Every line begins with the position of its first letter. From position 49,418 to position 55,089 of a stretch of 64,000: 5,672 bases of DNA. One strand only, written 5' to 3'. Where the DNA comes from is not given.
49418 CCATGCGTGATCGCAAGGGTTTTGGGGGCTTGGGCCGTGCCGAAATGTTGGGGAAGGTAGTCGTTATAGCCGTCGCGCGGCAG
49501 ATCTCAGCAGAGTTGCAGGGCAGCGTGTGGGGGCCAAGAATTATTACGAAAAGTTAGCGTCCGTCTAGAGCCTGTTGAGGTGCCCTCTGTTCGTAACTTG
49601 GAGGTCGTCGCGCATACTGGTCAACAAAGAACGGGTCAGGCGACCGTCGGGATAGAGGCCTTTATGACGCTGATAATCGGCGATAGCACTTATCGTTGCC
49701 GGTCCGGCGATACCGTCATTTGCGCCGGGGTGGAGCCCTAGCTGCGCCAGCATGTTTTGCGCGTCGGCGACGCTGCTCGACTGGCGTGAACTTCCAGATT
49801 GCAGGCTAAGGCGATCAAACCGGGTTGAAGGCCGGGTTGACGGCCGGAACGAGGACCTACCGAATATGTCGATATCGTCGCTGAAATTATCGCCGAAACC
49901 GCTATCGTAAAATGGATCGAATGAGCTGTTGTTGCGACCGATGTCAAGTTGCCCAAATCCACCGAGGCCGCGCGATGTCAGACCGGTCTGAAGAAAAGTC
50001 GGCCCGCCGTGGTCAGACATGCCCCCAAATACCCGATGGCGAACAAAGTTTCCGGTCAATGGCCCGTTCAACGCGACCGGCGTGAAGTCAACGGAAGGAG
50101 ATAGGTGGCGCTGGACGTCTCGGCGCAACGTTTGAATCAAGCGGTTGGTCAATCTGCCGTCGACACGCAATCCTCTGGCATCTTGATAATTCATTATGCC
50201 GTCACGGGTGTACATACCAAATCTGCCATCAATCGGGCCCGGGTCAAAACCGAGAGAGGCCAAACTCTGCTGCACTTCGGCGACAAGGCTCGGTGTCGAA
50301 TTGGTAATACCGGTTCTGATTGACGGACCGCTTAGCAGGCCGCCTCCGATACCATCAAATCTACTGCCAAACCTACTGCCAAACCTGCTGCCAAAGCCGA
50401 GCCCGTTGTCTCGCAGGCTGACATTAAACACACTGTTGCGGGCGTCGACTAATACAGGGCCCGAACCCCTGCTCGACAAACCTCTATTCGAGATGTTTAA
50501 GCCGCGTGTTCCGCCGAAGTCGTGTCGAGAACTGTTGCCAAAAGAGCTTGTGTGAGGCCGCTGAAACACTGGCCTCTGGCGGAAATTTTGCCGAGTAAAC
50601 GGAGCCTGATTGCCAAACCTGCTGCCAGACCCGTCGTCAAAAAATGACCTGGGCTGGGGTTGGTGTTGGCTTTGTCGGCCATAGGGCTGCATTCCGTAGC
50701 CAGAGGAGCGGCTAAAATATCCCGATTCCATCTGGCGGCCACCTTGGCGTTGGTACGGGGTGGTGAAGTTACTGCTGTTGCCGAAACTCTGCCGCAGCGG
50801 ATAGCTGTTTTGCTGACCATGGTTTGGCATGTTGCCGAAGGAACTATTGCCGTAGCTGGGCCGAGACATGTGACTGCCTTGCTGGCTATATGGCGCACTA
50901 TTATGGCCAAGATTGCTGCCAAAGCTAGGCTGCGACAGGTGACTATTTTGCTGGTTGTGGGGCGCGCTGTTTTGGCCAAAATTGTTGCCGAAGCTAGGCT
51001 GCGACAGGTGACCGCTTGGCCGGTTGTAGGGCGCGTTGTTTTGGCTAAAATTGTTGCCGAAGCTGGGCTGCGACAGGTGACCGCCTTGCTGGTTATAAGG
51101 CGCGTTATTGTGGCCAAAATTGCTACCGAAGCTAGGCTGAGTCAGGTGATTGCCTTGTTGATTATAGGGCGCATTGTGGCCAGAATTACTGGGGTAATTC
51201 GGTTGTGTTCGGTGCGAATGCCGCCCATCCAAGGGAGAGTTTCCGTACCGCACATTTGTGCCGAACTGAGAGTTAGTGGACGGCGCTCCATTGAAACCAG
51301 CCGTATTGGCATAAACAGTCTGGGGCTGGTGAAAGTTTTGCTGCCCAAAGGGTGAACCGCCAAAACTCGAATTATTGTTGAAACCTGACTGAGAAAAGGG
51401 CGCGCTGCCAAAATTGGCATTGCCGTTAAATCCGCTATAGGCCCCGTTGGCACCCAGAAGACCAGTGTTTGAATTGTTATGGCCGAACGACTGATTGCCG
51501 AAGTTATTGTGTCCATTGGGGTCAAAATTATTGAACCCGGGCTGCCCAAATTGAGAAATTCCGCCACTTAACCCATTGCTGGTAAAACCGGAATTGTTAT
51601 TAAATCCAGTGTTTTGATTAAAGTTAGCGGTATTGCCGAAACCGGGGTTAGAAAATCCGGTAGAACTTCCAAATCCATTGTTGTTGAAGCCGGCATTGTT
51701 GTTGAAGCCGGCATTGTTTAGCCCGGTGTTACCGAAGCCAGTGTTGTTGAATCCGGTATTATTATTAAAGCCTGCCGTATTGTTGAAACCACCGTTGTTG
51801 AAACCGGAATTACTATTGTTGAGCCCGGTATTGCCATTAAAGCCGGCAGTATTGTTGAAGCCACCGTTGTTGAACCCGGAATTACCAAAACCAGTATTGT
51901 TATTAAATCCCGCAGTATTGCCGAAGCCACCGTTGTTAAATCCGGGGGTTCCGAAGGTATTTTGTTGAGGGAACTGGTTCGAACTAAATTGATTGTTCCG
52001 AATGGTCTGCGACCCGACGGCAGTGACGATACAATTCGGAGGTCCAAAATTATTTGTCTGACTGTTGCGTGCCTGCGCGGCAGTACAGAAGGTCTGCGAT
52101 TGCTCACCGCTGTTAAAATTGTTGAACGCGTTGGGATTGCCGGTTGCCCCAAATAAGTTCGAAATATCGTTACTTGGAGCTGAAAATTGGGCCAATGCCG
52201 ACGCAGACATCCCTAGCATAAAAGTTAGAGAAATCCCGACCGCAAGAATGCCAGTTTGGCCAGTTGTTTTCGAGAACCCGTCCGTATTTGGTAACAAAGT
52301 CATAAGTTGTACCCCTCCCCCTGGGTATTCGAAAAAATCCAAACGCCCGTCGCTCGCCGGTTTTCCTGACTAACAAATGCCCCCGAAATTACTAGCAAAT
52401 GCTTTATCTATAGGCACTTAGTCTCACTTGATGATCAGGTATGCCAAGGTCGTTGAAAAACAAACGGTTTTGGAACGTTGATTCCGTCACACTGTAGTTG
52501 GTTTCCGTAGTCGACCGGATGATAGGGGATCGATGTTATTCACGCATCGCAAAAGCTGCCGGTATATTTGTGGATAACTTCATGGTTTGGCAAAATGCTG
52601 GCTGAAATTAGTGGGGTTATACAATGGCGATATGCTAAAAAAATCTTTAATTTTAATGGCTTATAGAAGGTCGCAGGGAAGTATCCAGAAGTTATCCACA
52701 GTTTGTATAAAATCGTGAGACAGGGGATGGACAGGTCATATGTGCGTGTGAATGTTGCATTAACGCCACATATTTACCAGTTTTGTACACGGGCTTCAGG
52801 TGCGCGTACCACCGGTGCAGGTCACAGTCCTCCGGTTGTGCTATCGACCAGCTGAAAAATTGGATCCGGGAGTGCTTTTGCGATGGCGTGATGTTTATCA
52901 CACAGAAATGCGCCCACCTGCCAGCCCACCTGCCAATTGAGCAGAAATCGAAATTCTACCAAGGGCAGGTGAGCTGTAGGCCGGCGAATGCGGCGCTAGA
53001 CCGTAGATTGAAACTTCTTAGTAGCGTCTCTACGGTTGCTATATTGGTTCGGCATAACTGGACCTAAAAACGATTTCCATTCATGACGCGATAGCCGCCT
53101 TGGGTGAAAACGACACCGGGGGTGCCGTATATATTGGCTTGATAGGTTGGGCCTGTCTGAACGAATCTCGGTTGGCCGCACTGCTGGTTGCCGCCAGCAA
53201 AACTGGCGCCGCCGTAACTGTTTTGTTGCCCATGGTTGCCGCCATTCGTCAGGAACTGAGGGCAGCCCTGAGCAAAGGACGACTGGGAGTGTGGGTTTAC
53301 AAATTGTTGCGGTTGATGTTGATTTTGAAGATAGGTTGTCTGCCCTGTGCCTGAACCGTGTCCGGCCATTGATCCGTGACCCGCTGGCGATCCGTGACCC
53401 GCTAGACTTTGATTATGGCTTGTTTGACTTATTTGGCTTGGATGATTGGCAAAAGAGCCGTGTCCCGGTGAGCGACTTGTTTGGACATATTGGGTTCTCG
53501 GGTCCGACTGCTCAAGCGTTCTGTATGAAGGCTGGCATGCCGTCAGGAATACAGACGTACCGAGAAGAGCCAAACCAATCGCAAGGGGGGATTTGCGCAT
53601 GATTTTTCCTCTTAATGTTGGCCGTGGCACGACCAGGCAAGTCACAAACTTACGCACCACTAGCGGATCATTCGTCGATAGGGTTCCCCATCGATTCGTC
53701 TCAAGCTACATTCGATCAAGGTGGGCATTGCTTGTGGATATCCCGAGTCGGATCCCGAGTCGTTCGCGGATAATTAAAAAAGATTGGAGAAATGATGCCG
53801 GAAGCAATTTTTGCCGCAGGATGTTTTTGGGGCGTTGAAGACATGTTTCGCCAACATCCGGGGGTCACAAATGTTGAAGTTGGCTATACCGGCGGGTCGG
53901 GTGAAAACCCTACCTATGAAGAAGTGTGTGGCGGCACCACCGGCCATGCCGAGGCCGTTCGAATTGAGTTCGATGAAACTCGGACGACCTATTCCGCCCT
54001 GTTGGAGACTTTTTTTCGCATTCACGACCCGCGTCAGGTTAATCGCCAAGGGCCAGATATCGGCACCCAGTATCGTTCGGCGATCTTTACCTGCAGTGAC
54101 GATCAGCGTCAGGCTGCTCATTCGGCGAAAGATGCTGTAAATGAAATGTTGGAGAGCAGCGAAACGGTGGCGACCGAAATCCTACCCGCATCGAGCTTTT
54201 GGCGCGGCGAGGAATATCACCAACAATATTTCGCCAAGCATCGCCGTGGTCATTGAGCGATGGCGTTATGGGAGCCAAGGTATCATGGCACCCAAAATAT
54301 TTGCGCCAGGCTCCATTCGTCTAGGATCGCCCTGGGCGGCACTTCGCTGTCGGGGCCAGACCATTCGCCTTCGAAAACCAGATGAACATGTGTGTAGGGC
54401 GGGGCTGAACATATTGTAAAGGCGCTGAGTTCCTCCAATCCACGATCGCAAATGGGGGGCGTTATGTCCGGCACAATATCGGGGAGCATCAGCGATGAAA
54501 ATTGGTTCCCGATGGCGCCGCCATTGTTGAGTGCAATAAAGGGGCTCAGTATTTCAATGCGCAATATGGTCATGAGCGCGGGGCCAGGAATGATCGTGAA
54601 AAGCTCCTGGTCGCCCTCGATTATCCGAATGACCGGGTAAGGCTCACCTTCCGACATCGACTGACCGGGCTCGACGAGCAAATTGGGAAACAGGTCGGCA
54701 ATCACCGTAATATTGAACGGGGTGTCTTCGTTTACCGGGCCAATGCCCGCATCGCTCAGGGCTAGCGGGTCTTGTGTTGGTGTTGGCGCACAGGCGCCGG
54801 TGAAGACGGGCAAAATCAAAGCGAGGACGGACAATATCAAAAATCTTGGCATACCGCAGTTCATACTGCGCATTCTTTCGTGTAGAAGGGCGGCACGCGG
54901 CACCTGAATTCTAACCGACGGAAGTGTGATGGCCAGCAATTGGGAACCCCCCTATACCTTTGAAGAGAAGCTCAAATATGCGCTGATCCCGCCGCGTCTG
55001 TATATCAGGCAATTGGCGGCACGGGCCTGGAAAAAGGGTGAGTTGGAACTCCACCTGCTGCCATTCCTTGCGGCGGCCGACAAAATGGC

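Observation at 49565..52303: Secreted 900-residue protein with a nearly uncharged GFNN/FG repeat field anchored by peptidoglycan-binding domains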

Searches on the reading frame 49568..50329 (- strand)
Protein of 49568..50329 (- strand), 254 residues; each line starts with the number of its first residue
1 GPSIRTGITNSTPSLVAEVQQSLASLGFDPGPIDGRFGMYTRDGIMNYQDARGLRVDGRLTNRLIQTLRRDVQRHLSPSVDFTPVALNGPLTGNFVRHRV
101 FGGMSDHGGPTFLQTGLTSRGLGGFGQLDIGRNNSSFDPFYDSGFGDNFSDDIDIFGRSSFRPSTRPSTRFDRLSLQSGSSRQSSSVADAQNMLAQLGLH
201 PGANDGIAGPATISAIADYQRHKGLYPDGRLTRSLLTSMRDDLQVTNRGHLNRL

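Call 30: find_homologous_proteins(query=A1, max_evalue=1e-10)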
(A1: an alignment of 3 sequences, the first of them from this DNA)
Query A1 (3 sequences) (254 aa, profile of the alignment): 426 proteins with E <= 1e-10 among 8000 candidates; the best 120 are listed.
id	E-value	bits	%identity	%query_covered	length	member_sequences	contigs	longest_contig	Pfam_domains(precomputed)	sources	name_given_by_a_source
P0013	1.0e-86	308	52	32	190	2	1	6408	PF01471.24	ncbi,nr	ncbi:MAG: peptidoglycan-binding domain-containing protein [Alphaproteobacteria bacterium]|nr:peptido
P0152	2.8e-42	163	28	90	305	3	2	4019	PF09374.16,PF08823.17,PF01471.24,PF03020.23,PF04023.21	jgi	jgi:peptidoglycan hydrolase-like protein with peptidoglycan-binding domain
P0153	4.3e-40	156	28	90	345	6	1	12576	PF09374.16,PF08823.17,PF01471.24,PF03020.23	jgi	jgi:peptidoglycan endopeptidase LytE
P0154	1.7e-39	154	28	91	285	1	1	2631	PF09374.16,PF08823.17,PF01471.24,PF03020.23,PF04023.21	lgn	-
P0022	7.8e-39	152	29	84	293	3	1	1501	PF09374.16,PF08823.17,PF01471.24,PF03020.23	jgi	jgi:peptidoglycan hydrolase-like protein with peptidoglycan-binding domain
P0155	1.2e-35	141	23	94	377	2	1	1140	PF09374.16,PF08823.17,PF01471.24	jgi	-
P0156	4.7e-33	133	48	33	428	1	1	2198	PF01471.24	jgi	-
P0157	1.9e-32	131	26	93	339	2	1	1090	PF09374.16,PF08823.17,PF01471.24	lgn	-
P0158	9.4e-30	122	27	84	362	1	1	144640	PF09374.16,PF07538.17,PF08823.17,PF07371.18,PF01471.24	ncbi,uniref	ncbi:MAG: peptidoglycan-binding protein [Clostridium sp.]|uniref:peptidoglycan-binding protein n=1 T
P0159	3.4e-29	120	50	18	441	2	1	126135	PF01551.30,PF09374.16,PF08823.17,PF01471.24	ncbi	-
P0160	6.7e-29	119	29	91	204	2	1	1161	PF09374.16,PF08823.17,PF01471.24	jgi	jgi:peptidoglycan hydrolase-like protein with peptidoglycan-binding domain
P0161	1.0e-27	116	25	90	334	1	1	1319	PF09374.16,PF08823.17,PF01471.24,PF03020.23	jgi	jgi:peptidoglycan hydrolase-like protein with peptidoglycan-binding domain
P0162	1.2e-27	115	29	92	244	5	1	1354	PF09374.16,PF01471.24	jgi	jgi:peptidoglycan hydrolase-like protein with peptidoglycan-binding domain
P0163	1.4e-27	115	30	92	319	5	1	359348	PF09374.16,PF08823.17,PF01471.24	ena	-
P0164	1.6e-27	115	29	92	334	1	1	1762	PF09374.16,PF08823.17,PF01471.24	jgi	jgi:peptidoglycan hydrolase-like protein with peptidoglycan-binding domain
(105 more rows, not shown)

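Call 38: find_related_loci(query=A2, collection=metagenome_contigs, flank=6000)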
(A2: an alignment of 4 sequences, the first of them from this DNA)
Query A2 (254 aa) in metagenome_contigs; peptide patterns used: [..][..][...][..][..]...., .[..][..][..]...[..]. (x = any residue, [..] = any of these).
600 stretches matched a pattern (row limit reached: there are more); 283 encode a relative of the query (tblastn E <= 1e-3); the best 80 are kept; 80 distinct loci.
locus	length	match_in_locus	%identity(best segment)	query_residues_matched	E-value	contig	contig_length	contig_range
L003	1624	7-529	53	14-250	7e-14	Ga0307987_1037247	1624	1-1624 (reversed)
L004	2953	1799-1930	57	15-58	6e-13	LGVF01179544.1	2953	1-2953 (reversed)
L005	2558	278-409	57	15-58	6e-13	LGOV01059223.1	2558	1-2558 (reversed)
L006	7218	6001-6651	29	8-239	7e-12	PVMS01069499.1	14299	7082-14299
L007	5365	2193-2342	54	19-239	9e-12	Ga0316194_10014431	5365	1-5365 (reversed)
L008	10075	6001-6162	46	15-68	2e-11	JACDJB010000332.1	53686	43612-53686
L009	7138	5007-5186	48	18-242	1e-10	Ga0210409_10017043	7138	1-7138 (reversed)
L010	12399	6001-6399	46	13-69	1e-10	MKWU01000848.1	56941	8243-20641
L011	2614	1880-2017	50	13-58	2e-10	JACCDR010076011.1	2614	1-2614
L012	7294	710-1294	26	16-244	2e-10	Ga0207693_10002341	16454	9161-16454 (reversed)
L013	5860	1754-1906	45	8-58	2e-10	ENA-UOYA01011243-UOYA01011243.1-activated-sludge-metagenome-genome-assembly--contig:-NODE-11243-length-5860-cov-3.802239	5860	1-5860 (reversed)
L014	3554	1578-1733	50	11-229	3e-10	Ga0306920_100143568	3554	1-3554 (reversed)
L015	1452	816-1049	40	2-71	3e-10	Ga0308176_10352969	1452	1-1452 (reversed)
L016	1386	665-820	50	11-229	2e-10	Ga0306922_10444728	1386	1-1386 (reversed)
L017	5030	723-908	40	12-73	5e-10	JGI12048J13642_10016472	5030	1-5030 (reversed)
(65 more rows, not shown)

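Call 43: find_encoding_contigs(protein=P0156, flank=5000)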
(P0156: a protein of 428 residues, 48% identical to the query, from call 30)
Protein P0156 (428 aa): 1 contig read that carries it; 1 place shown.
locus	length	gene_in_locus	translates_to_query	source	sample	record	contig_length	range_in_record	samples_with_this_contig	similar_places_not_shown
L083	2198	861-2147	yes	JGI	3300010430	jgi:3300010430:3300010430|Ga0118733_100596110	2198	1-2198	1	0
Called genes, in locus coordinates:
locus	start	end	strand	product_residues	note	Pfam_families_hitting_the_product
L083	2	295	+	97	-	?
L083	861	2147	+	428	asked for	PF01471:PG_binding_1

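Call 53: search_protein_families(library=pfam, proteins=[P0156], max_evalue=10)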
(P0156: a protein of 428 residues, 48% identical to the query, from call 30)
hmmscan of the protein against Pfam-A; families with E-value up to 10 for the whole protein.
P0156 (428 aa): 1 family
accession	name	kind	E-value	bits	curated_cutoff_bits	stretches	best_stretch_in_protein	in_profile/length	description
PF01471.23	PG_binding_1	-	1.9e-09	38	23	1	322-368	6-52/57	Putative peptidoglycan binding domain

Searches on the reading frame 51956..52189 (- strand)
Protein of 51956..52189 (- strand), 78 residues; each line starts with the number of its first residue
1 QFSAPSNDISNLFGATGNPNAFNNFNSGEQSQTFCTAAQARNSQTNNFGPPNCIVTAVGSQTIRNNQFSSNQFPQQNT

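Call 53: search_protein_families(library=pfam, proteins=[window:51956-52189:-], max_evalue=10)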
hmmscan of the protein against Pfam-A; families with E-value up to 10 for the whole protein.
seq(78 aa): 0 families

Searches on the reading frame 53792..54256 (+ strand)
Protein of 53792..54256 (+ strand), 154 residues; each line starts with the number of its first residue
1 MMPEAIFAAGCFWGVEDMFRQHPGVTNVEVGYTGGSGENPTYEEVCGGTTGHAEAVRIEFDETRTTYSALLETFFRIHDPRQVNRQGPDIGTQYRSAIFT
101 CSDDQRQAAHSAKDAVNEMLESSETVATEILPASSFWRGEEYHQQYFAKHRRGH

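Call 8: search_protein_families(library=pfam, proteins=[window:53792-54256:+], max_evalue=0.001)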
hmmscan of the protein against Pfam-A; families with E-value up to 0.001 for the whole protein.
window:53792-54256:+ (154 aa): 1 family
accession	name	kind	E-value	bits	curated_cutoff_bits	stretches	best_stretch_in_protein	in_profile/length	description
PF01625.27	PMSR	-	3.3e-61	206.4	23.7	1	4-152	1-149/153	Peptide methionine sulfoxide reductase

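Call 14: find_encoding_contigs(protein=window:53792-54256:+, flank=10000)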
Protein window:53792-54256:+ (154 aa): no gene with exactly this product is on record in the collection.

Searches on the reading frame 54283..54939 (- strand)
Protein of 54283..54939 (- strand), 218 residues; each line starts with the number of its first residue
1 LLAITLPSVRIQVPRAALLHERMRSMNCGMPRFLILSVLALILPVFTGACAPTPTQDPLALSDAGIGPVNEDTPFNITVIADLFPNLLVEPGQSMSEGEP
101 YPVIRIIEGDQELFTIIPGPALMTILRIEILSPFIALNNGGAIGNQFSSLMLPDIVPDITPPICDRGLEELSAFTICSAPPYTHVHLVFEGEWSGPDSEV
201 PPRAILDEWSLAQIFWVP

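Call 8: search_protein_families(library=pfam, proteins=[window:54283-54939:-], max_evalue=0.001)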
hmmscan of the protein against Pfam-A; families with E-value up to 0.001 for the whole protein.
window:54283-54939:- (218 aa): 1 family
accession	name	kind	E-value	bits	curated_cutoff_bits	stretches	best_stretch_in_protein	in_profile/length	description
PF06572.17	DUF1131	-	1.7e-15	57.7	21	1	58-216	16-168/170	Protein of unknown function (DUF1131)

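Call 55: search_protein_families(library=ncbifam, proteins=[window:54283-54939:-], max_evalue=0.01)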
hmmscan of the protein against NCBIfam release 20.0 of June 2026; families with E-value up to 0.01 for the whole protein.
window:54283-54939:- (218 aa): 1 family
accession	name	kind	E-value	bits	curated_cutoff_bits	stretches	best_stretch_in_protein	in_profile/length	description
NF007990.1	PRK10718.1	equivalog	5.8e-17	62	207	1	58-216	36-187/189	RpoE-regulated lipoprotein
